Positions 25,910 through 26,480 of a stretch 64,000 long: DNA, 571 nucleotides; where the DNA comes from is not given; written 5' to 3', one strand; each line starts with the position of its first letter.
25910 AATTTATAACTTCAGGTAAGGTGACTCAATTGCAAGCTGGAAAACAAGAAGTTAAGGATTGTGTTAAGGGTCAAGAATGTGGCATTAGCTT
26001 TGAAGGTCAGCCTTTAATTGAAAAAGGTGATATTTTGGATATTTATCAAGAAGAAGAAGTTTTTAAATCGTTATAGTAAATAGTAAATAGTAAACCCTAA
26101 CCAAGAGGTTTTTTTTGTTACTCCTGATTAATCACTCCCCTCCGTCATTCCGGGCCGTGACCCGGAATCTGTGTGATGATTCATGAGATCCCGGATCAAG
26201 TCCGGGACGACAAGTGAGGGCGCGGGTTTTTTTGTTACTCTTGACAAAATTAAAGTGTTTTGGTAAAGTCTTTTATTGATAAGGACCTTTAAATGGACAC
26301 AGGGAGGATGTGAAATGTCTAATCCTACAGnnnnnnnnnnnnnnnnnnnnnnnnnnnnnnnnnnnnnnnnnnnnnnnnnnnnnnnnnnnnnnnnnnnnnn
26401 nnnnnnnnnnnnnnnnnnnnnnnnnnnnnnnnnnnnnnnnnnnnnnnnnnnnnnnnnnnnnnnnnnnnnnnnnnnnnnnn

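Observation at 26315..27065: Degenerate GGDEF gene interrupted by a (CAATGAT)x3 heptanucleotide repeat: candidate slipped-strand phase-variation switch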

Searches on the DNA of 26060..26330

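Call 46: search_rna_families(source=window, start=26060, end=26330, threshold=evalue, max_evalue=1)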
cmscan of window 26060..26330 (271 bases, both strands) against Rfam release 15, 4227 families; matches with E-value up to 1: 3.
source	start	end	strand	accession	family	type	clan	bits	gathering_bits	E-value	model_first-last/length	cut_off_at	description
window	26124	26236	+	RF02748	FtrB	Gene; sRNA;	-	23.1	66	0.1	1-115/115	no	Francisella sRNA B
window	26148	26260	-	RF01719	Pseudomon-1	Gene; sRNA;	-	19.3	50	0.12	1-116/116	no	Pseudomon-1/ErsA RNA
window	26142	26212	-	RF00365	mir-BHRF1-1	Gene; miRNA;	-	17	95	1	1-66/66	no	mir-BHRF1-1 microRNA precursor family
